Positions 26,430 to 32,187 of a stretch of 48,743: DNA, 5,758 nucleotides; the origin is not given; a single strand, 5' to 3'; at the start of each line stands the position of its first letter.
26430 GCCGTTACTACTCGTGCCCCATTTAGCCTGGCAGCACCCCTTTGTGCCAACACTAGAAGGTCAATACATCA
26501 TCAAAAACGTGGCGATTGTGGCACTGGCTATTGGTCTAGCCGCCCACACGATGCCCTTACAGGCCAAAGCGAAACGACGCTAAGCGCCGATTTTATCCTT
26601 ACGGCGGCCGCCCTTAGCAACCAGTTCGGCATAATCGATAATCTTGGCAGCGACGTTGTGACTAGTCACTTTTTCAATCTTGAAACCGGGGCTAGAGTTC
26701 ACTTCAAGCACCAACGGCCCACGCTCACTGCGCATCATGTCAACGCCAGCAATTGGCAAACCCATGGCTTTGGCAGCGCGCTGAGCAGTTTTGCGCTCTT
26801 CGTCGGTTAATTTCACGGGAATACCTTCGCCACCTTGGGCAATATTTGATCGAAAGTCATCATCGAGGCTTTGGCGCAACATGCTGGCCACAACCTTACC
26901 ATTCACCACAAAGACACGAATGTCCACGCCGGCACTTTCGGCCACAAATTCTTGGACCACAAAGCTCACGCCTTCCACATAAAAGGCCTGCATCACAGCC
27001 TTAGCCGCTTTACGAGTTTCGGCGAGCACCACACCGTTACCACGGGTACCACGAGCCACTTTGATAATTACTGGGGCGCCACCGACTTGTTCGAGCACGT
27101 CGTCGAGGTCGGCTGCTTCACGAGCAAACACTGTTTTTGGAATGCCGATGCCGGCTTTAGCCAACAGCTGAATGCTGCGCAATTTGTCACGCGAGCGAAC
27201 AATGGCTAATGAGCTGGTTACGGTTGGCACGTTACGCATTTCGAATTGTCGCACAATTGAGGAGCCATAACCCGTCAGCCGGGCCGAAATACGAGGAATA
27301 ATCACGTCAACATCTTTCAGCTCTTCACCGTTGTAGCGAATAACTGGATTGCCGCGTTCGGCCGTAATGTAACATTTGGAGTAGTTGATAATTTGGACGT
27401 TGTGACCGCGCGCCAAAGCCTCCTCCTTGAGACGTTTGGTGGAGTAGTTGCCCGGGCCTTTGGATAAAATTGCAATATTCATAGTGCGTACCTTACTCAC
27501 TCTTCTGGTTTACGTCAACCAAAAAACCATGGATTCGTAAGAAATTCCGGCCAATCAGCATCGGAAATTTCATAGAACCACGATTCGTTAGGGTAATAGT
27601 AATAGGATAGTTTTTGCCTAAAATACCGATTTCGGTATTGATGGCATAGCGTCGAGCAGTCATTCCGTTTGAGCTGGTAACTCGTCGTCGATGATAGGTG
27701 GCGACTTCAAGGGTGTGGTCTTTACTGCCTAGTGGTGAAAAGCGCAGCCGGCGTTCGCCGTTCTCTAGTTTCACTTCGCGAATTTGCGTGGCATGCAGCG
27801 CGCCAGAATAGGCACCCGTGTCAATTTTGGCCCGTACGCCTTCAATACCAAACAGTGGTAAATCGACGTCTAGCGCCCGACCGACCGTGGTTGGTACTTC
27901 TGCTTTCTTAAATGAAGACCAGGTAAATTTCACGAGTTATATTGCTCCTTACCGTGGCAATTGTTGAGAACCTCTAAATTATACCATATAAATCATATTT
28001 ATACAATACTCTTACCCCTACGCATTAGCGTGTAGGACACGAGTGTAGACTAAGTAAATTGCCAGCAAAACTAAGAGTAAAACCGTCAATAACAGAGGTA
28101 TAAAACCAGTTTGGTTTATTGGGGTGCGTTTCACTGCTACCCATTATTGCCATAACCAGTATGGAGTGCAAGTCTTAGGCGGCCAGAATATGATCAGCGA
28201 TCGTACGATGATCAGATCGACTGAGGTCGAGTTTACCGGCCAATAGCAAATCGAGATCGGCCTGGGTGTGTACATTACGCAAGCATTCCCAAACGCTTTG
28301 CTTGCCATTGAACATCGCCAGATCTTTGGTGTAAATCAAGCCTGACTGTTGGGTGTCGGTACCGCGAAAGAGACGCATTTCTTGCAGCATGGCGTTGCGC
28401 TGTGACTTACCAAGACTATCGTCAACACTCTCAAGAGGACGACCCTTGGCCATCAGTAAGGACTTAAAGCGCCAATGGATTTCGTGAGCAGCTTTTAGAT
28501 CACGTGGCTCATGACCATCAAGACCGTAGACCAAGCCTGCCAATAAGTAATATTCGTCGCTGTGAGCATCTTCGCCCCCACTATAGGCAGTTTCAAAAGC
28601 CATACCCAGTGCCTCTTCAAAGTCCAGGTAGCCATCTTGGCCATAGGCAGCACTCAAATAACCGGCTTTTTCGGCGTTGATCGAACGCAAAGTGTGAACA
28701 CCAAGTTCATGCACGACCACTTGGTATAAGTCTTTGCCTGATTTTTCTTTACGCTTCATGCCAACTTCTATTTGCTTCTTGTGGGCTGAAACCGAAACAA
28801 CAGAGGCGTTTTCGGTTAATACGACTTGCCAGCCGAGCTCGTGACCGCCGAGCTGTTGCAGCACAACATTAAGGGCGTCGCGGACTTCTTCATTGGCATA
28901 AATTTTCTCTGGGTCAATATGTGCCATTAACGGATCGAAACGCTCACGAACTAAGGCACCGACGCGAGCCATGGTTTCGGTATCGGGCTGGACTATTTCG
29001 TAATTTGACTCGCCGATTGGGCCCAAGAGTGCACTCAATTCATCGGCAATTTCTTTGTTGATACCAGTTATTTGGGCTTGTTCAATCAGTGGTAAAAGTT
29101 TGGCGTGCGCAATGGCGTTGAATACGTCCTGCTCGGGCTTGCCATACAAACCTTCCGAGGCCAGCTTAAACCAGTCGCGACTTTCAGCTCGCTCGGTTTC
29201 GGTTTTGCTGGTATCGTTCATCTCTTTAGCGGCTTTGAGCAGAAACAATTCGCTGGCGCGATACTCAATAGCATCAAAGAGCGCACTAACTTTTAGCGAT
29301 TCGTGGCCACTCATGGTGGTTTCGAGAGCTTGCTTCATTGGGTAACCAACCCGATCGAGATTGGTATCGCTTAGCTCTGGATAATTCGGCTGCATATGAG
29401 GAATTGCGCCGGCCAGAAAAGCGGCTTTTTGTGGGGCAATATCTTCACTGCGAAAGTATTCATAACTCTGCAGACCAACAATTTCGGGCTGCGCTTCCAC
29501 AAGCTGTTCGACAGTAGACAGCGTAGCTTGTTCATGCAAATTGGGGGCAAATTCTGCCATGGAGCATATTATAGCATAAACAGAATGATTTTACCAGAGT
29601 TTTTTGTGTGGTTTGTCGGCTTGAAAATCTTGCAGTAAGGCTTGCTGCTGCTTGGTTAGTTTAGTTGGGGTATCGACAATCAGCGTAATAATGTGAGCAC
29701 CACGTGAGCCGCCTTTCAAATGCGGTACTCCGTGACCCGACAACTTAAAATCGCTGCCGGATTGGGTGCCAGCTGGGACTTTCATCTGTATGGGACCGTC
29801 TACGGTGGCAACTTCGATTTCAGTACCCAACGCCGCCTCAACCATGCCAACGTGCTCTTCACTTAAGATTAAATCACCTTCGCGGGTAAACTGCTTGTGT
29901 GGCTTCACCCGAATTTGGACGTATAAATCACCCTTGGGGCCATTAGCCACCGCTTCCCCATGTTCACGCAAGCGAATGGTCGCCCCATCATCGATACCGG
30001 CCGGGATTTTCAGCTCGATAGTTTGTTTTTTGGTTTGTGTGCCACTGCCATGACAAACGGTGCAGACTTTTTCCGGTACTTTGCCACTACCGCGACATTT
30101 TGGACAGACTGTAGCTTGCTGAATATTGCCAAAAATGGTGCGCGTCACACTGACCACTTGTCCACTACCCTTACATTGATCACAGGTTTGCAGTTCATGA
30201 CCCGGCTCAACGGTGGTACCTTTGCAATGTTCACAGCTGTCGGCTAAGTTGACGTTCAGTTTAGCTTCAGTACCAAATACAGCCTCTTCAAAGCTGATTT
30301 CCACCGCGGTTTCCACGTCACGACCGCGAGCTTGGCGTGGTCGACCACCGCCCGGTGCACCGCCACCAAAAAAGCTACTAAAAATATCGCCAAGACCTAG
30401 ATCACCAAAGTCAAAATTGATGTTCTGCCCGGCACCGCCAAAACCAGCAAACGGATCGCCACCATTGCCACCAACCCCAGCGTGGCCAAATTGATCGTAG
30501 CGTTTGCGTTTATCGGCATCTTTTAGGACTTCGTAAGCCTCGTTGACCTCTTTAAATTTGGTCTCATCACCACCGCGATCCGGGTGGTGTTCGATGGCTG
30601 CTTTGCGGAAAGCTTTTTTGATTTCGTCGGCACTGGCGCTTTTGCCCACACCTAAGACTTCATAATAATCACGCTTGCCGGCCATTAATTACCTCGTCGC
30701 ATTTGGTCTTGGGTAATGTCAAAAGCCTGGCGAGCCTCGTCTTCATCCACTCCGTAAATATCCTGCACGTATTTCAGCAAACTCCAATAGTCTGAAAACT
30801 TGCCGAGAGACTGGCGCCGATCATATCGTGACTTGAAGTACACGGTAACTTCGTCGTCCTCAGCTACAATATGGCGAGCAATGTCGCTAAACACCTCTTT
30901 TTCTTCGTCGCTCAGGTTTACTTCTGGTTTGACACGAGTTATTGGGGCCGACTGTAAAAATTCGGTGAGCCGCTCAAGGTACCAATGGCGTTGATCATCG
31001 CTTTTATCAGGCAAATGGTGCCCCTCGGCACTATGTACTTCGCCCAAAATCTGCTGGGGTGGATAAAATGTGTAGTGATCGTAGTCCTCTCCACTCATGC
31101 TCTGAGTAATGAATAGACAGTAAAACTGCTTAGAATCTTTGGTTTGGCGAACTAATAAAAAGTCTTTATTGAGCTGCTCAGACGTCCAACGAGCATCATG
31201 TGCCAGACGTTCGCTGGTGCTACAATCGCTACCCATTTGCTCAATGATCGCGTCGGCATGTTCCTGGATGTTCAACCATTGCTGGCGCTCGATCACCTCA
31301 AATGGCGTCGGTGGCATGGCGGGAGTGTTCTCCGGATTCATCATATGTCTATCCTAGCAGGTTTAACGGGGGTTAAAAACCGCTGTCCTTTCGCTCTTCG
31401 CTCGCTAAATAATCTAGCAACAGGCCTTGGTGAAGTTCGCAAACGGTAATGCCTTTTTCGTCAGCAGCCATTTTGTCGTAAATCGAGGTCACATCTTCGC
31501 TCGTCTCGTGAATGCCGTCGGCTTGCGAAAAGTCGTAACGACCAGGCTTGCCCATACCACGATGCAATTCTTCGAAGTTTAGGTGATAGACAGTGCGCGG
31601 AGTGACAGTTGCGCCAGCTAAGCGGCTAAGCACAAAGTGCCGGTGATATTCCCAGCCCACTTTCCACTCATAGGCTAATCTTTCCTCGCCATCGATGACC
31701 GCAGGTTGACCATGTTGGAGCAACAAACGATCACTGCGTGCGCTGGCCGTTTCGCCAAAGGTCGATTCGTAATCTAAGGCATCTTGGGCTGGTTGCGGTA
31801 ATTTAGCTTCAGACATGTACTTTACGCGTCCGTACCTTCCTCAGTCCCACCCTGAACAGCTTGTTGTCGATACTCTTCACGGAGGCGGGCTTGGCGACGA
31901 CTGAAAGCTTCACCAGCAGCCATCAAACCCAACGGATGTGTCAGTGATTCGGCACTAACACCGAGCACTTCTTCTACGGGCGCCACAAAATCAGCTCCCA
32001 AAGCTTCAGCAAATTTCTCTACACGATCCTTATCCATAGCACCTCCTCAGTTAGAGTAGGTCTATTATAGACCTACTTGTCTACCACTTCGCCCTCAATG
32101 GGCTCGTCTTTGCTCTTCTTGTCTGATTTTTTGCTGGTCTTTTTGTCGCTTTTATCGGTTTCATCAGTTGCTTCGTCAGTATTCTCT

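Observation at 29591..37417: CIRCE/HrcA-controlled Hsp70 operon expanded by eight interleaved orphan ORFs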

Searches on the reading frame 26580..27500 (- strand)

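Call 13: search_protein_families(library=pfam, proteins=[window:26580-27500:-], max_evalue=0.001)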
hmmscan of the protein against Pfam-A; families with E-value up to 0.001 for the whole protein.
window:26580-27500:- (306 aa): 8 families
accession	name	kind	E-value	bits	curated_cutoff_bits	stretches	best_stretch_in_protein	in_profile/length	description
PF08443.16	RimK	-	3.4e-56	190.3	21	1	104-290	2-187/188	RimK-like ATP-grasp domain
PF18030.7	Rimk_N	-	3e-33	114.4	26.4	1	7-100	1-94/94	RimK PreATP-grasp domain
PF02955.21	GSH-S_ATP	-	4.2e-17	62.6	23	1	120-268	12-160/175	Prokaryotic glutathione synthetase, ATP-grasp domain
PF14397.11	ATPgrasp_ST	-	9.5e-12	45.1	31.4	1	104-232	20-179/278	Sugar-transfer associated ATP-grasp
PF02655.19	ATP-grasp_3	-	1.3e-10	42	23.2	1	105-269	3-155/160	ATP-grasp domain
PF02222.28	ATP-grasp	-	6.2e-05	23.2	27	1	112-256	2-148/179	ATP-grasp domain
PF07478.18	Dala_Dala_lig_C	-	0.00019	21.4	24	1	131-295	26-200/204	D-ala D-ala ligase C-terminus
PF14398.11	ATPgrasp_YheCD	-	0.00026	20.8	26.8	0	120-169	29-76/255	YheC/D like ATP-grasp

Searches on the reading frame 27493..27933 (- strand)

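Call 13: search_protein_families(library=pfam, proteins=[window:27493-27933:-], max_evalue=0.001)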
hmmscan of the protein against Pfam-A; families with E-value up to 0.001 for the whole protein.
window:27493-27933:- (146 aa): 1 family
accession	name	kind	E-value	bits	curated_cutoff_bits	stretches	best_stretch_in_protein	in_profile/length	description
PF05618.17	Zn_protease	-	4.7e-18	65.9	27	1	18-144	3-132/138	Putative ATP-dependent zinc protease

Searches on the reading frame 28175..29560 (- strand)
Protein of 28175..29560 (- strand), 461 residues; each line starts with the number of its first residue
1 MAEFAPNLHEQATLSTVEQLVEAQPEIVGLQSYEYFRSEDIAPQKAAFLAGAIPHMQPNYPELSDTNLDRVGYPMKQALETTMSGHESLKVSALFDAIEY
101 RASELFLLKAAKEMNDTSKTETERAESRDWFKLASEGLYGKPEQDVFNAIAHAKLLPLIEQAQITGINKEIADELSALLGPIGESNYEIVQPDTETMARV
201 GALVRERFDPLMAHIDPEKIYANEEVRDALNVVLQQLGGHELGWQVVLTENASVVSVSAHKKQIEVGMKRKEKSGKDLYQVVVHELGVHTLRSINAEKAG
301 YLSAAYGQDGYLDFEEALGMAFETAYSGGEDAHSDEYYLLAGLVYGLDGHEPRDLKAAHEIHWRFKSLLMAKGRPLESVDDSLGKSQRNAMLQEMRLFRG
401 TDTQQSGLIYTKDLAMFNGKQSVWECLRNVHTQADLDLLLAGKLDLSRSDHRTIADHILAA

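Call 13: search_protein_families(library=pfam, proteins=[window:28175-29560:-], max_evalue=0.001)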
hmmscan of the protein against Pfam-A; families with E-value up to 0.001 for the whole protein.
window:28175-29560:- (461 aa): 1 family
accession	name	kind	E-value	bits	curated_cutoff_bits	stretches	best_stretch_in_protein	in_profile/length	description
PF08014.17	MATCAP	-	1.6e-10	40.9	27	1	384-448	259-324/365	Microtubule-associated tyrosine carboxypeptidase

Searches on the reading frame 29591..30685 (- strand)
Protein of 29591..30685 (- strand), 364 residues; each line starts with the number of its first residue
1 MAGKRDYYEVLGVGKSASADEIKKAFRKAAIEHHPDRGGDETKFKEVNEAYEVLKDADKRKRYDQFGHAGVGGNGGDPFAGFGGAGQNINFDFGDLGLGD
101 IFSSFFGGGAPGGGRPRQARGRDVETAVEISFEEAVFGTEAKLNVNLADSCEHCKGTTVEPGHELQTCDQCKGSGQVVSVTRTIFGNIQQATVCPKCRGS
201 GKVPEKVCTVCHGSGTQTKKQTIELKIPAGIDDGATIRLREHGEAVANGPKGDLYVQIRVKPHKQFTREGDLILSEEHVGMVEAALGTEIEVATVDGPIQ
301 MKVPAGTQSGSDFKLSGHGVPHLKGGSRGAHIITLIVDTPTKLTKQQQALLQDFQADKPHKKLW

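Call 31: search_protein_families(library=pfam, proteins=[window:29591-30685:-], max_evalue=0.001)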
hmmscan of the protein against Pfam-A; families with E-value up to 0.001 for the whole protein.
window:29591-30685:- (364 aa): 3 families
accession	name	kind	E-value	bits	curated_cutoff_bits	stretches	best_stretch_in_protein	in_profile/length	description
PF01556.23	DnaJ_C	-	2.4e-44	151.5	26.6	1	124-340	1-152/152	DnaJ C terminal domain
PF00226.36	DnaJ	-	2.2e-23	82.6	27.8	1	6-64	1-63/63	DnaJ domain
PF00684.25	DnaJ_CXXCXGXG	-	1.6e-15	57.6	32.7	1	151-215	1-65/65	DnaJ central domain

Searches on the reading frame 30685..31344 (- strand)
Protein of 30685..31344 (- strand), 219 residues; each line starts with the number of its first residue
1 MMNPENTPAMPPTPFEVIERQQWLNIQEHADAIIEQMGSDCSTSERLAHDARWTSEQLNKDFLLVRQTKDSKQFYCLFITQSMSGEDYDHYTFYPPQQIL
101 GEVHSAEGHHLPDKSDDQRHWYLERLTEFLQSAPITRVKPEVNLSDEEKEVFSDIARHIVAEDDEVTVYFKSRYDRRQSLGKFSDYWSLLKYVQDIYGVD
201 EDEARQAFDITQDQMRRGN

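Call 7: search_protein_families(library=pfam, proteins=[window:30685-31344:-], max_evalue=1)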
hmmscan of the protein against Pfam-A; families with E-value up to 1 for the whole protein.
window:30685-31344:- (219 aa): 0 families

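Call 12: find_homologous_proteins(query=window:30685-31344:-, max_evalue=0.001)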
Query window:30685-31344:- (219 aa): 1 proteins with E <= 0.001 among 73 candidates.
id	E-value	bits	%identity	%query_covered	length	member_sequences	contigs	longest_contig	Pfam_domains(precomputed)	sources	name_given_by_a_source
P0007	4.3e-145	499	100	100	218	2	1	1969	-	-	-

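Call 32: search_protein_families(library=ncbifam, proteins=[window:30685-31344:-], max_evalue=1)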
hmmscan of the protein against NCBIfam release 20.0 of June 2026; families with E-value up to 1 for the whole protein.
window:30685-31344:- (219 aa): 1 family
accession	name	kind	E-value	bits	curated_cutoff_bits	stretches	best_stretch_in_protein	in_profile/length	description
NF045548.1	GDSL_lipase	equivalog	0.014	15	300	1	147-181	96-130/231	Rv0518 family GDSL lipase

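Call 33: search_protein_families(library=padloc, proteins=[window:30685-31344:-], max_evalue=1)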
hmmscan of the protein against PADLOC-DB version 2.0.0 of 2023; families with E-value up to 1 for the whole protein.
window:30685-31344:- (219 aa): 0 families

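Call 34: search_protein_families(library=phrogs, proteins=[window:30685-31344:-], max_evalue=1)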
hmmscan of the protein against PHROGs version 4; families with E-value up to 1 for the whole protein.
window:30685-31344:- (219 aa): 1 family
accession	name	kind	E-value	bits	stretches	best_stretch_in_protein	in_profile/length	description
phrog_225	-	DNA, RNA and nucleotide metabolism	0.14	13.1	1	177-214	93-130/160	clamp loader of DNA polymerase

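Call 40: predict_structure(protein=window:30685-31344:-)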
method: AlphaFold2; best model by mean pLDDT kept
length: 219 residues; sequences in the alignment: 1
mean_pLDDT: 38.0   pTM: 0.26
mean pLDDT of the five models: 38.0, 36.5, 34.1, 33.2, 32.7
residues with pLDDT >= 90: 0; 70-90: 0; 50-70: 26; < 50: 193
segments of 3 or more residues with pLDDT < 50: 1-181, 210-219
pLDDT, mean of each block of 10 residues (from residue 1): 37 31 37 36 29 31 33 35 33 33 28 36 38 30 35 40 46 38 57 56 57 41
secondary structure, 60 per line:
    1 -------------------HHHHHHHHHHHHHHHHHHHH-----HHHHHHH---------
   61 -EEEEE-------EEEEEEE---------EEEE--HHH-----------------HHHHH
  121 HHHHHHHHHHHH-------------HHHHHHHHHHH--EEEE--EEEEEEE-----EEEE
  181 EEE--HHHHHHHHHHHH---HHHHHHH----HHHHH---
elements in order: H20-39 H45-51 E62-66 E74-80 E90-93 H116-132 H146-156 E159-162 E165-171 E177-183 H186-197 H201-207 H212-216

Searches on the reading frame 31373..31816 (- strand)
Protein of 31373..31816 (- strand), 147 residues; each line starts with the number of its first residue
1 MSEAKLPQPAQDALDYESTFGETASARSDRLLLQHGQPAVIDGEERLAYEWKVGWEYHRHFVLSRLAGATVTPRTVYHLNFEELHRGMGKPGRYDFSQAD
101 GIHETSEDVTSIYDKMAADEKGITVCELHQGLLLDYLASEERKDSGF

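Call 7: search_protein_families(library=pfam, proteins=[window:31373-31816:-], max_evalue=1)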
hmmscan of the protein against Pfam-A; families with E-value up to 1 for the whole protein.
window:31373-31816:- (147 aa): 0 families

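Call 32: search_protein_families(library=ncbifam, proteins=[window:31373-31816:-], max_evalue=1)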
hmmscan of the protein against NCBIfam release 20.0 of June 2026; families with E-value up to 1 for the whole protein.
window:31373-31816:- (147 aa): 0 families

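Call 33: search_protein_families(library=padloc, proteins=[window:31373-31816:-], max_evalue=1)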
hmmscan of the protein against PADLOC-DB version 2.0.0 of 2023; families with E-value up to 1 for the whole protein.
window:31373-31816:- (147 aa): 0 families

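Call 34: search_protein_families(library=phrogs, proteins=[window:31373-31816:-], max_evalue=1)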
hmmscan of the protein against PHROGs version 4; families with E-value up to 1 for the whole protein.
window:31373-31816:- (147 aa): 0 families

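Call 50: find_homologous_proteins(query=window:31373-31816:-, max_evalue=0.01)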
Query window:31373-31816:- (147 aa): 1 proteins with E <= 0.01 among 23 candidates.
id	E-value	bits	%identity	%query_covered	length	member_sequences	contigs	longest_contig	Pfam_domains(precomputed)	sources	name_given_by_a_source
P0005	3.9e-94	330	100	100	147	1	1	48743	-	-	-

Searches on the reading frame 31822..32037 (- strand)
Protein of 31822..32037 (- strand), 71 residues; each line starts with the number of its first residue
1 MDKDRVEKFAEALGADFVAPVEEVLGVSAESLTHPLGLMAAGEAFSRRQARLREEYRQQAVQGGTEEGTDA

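Call 7: search_protein_families(library=pfam, proteins=[window:31822-32037:-], max_evalue=1)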
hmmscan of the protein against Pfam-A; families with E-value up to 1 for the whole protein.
window:31822-32037:- (71 aa): 0 families

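Call 32: search_protein_families(library=ncbifam, proteins=[window:31822-32037:-], max_evalue=1)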
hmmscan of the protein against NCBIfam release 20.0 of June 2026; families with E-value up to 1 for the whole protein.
window:31822-32037:- (71 aa): 0 families

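Call 33: search_protein_families(library=padloc, proteins=[window:31822-32037:-], max_evalue=1)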
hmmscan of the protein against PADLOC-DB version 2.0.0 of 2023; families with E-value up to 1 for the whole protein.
window:31822-32037:- (71 aa): 0 families

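Call 34: search_protein_families(library=phrogs, proteins=[window:31822-32037:-], max_evalue=1)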
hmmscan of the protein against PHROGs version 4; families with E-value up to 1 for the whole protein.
window:31822-32037:- (71 aa): 1 family
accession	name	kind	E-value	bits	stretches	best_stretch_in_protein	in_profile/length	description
phrog_3241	-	unknown function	0.12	12.8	1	11-63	122-171/207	-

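Call 74: find_related_loci(query=window:31822-32037:-, collection=viral_contigs, flank=3000)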
Query window:31822-32037:- (71 aa) in viral_contigs; peptide patterns used: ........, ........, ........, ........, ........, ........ (x = any residue, [..] = any of these).
63 stretches matched a pattern, but none encodes a relative of the query by tblastn (E <= 1e-3).
